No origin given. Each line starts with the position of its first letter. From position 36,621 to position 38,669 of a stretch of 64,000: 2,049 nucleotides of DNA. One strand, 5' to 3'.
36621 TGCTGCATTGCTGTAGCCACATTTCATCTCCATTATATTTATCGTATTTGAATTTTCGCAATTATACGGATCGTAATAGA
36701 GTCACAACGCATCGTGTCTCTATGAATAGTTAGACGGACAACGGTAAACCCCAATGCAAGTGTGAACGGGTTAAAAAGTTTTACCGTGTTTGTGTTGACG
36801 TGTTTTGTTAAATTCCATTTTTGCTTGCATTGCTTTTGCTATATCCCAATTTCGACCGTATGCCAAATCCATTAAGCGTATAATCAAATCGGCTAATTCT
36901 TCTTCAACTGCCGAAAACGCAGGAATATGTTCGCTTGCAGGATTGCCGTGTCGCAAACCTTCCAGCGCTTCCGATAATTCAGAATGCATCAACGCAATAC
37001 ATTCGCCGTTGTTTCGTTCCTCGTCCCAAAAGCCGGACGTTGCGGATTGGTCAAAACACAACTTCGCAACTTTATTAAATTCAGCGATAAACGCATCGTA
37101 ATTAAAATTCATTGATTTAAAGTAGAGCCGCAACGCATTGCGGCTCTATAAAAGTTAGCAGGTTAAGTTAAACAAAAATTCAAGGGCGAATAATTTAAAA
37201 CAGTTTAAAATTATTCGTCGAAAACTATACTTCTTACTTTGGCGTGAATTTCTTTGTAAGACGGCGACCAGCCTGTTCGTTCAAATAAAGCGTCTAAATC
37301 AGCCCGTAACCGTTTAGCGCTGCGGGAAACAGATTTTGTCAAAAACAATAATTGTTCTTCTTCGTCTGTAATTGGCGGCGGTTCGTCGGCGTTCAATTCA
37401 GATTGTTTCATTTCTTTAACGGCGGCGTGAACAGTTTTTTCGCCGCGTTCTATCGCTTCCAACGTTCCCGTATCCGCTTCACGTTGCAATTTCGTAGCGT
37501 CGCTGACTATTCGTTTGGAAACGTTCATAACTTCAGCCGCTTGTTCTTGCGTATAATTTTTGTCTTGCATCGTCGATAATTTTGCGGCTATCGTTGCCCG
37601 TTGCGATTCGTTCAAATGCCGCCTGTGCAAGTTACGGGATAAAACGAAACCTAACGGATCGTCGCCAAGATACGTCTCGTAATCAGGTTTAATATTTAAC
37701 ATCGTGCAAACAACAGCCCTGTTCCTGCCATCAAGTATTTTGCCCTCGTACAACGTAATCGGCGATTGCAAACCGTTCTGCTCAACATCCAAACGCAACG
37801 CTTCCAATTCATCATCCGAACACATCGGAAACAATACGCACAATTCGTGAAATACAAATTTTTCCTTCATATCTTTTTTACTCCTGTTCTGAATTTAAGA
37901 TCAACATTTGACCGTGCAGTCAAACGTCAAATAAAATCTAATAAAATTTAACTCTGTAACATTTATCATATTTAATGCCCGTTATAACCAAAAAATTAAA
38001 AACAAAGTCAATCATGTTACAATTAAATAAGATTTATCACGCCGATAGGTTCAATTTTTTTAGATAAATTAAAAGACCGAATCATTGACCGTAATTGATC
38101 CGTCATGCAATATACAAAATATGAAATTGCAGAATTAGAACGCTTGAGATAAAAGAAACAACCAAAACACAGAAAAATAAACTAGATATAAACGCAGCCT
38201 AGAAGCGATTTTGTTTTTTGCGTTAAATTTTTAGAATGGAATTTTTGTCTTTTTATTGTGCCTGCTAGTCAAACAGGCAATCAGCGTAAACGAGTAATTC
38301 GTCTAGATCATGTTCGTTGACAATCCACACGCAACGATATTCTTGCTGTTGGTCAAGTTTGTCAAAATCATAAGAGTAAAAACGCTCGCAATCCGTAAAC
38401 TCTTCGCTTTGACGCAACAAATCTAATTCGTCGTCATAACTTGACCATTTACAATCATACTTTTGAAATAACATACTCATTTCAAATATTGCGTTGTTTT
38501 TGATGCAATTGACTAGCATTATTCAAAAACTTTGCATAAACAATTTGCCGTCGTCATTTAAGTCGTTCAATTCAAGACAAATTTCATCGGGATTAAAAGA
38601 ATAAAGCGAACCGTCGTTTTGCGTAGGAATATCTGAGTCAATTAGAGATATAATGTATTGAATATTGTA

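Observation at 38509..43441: Two cassettes in tandem, each bracketed by the same 70-nt promoter-bearing repeat and an 84-nt repeat that is a gene 3' end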

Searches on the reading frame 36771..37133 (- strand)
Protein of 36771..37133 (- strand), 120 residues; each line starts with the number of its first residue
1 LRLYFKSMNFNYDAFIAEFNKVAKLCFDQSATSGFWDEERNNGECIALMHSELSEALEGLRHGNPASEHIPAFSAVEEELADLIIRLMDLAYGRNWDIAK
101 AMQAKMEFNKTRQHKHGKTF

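Call 48: search_protein_families(library=phrogs, proteins=[window:36771-37133:-], max_evalue=0.0001)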
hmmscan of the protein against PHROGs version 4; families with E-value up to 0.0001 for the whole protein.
window:36771-37133:- (120 aa): 4 families
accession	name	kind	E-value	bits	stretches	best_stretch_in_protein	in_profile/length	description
phrog_3301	-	other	6.3e-31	108.6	1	15-120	46-168/169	pyrophosphatase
phrog_5658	-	other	9.8e-24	85.3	1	10-114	295-408/421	pyrophosphatase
phrog_9236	-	other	5.9e-20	72.9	1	16-99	3-108/191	pyrophosphatase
phrog_6945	-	unknown function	1.7e-11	45.1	1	44-115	187-258/270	-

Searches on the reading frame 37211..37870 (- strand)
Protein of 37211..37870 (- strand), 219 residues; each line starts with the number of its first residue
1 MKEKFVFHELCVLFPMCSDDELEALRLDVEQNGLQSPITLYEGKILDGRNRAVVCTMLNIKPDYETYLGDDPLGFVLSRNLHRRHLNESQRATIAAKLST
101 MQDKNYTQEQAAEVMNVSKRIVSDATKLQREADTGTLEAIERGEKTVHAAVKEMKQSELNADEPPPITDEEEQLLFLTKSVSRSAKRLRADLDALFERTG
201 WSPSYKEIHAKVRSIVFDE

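Call 5: search_protein_families(library=pfam, proteins=[window:37211-37870:-], max_evalue=0.01)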
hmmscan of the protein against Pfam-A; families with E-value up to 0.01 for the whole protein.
window:37211-37870:- (219 aa): 1 family
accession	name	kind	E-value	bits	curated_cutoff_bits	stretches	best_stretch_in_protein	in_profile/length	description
PF01381.28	HTH_3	-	0.00043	20.7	23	1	103-142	7-46/55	Helix-turn-helix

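Call 6: search_protein_families(library=padloc, proteins=[window:37211-37870:-], max_evalue=0.01)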
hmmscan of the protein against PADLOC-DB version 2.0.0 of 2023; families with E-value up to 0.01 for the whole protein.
window:37211-37870:- (219 aa): 0 families

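Call 8: search_protein_families(library=phrogs, proteins=[window:37211-37870:-], max_evalue=0.001)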
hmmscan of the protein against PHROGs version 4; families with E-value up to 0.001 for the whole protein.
window:37211-37870:- (219 aa): 5 families
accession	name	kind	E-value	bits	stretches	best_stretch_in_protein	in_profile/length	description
phrog_21315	-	unknown function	1.6e-23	84.3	1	8-189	18-206/415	-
phrog_17439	-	unknown function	1.5e-07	32.1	1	14-137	33-171/240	-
phrog_4715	-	DNA, RNA and nucleotide metabolism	7.4e-07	28.9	1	18-146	167-321/630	ParB-like partition protein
phrog_26392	-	unknown function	4.8e-06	27.3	1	19-70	5-55/231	-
phrog_3951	-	unknown function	0.00063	20.3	0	6-145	27-168/301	-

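Call 14: find_related_loci(query=window:37211-37870:-, collection=viral_contigs, flank=10000)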
Query window:37211-37870:- (219 aa) in viral_contigs; peptide patterns used: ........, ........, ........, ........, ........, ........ (x = any residue, [..] = any of these).
No stretch of DNA in the collection matches any of the patterns.

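Call 72: search_protein_families(library=ncbifam, proteins=[window:37211-37870:-], max_evalue=0.01)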
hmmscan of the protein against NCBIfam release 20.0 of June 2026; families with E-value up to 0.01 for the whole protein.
window:37211-37870:- (219 aa): 0 families

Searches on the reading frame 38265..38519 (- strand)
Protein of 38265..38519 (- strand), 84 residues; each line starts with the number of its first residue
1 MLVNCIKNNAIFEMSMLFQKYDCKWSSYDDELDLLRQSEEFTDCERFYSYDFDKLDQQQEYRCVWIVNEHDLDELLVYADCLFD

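Call 5: search_protein_families(library=pfam, proteins=[window:38265-38519:-], max_evalue=0.01)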
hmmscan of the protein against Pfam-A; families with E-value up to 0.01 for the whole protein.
window:38265-38519:- (84 aa): 0 families

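Call 6: search_protein_families(library=padloc, proteins=[window:38265-38519:-], max_evalue=0.01)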
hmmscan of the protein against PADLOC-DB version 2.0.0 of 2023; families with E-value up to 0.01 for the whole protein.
window:38265-38519:- (84 aa): 0 families

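Call 8: search_protein_families(library=phrogs, proteins=[window:38265-38519:-], max_evalue=0.001)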
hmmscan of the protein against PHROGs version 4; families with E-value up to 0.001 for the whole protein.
window:38265-38519:- (84 aa): 0 families

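Call 15: find_encoding_contigs(protein=window:38265-38519:-, flank=10000, max_places=10)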
Protein window:38265-38519:- (84 aa): no gene with exactly this product is on record in the collection.

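Call 66: search_protein_representatives(protein=window:38265-38519:-)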
Query: 84 residues. Proteins with E-value up to 0.001 (for the whole library): 1; up to 1e-10: 1; up to 1e-30: 1. The best 1 are listed.
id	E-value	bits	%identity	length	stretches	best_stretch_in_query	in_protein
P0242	6.0e-39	148.1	100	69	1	16-84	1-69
